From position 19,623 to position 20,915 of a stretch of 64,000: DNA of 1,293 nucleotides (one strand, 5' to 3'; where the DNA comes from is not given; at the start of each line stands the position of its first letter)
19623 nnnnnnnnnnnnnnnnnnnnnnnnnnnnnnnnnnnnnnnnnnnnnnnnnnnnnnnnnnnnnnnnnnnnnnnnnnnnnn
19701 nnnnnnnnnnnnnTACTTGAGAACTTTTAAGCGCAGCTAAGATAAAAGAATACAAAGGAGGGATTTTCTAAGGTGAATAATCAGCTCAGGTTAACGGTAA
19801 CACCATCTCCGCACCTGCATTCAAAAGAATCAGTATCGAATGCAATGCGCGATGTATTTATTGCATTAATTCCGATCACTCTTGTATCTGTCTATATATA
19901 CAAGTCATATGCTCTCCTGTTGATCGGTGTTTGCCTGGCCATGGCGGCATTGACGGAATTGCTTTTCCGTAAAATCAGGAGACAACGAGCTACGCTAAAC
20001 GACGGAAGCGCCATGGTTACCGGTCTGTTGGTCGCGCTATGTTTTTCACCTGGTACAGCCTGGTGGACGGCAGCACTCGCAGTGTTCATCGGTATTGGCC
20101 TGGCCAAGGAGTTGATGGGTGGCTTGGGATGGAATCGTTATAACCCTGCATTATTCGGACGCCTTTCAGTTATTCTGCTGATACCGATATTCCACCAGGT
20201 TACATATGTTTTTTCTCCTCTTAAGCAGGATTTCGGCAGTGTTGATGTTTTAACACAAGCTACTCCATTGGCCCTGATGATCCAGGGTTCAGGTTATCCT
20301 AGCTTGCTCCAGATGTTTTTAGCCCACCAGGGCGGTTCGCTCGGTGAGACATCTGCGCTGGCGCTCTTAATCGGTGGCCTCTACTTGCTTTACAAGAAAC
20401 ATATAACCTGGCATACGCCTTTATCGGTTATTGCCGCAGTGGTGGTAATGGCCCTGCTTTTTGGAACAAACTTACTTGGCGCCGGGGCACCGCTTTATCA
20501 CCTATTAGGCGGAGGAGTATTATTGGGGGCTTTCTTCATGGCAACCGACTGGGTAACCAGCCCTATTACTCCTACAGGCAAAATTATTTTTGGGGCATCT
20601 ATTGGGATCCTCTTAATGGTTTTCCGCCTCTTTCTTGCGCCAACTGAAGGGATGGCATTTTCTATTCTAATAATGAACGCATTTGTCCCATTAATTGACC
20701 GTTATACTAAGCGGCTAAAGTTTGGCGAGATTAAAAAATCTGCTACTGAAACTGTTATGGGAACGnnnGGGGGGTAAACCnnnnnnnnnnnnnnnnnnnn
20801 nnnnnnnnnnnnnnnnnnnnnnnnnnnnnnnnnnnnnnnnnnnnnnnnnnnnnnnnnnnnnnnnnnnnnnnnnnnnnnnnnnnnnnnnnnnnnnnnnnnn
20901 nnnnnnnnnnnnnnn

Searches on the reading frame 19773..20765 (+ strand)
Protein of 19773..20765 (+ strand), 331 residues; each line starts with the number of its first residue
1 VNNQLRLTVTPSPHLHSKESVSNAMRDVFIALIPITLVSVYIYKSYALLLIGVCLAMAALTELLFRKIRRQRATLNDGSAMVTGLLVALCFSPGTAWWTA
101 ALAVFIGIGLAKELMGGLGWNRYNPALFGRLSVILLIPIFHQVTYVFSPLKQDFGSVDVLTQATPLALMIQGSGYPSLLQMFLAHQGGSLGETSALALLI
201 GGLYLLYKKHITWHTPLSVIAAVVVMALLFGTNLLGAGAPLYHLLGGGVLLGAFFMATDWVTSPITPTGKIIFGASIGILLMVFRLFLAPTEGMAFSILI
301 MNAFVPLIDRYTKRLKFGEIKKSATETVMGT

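Call 10: search_protein_families(library=ncbifam, proteins=[window:19773-20765:+], max_evalue=0.00001)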
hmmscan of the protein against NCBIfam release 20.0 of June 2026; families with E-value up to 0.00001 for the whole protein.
window:19773-20765:+ (331 aa): 6 families
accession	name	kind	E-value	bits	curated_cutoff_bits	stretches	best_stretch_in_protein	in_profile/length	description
TIGR01946.1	rnfD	subfamily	2e-83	280.4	207.05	1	12-319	1-327/327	RnfABCDGE type electron transport complex subunit D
NF002011.0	PRK00816.1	equivalog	4.8e-57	193.6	415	2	139-319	162-349/352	electron transport complex subunit RsxD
NF041838.1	rnfD_Methano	equivalog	1.1e-48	166.1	400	1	6-313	2-281/285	Rnf electron transport complex subunit RnfD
NF003756.0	PRK05349.1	equivalog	1.4e-43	149.3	414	1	48-314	122-394/406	NADH:ubiquinone reductase (Na(+)-transporting) subunit B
TIGR01937.1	nqrB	equivalog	2.9e-40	138.4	349.9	1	47-311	121-404/413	NADH:ubiquinone reductase (Na(+)-transporting) subunit B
NF002181.0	PRK01024.1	equivalog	5.8e-30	104.4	792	2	161-313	329-495/503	Na(+)-transporting NADH-quinone reductase subunit B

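Call 67: search_protein_families(library=pfam, proteins=[window:19773-20765:+], max_evalue=0.01)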
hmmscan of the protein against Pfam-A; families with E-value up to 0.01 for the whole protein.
window:19773-20765:+ (331 aa): 1 family
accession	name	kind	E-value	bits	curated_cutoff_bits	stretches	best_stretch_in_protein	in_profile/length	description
PF03116.20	NQR2_RnfD_RnfE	-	4.6e-99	332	27.7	1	9-318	2-296/296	NQR2, RnfD, RnfE family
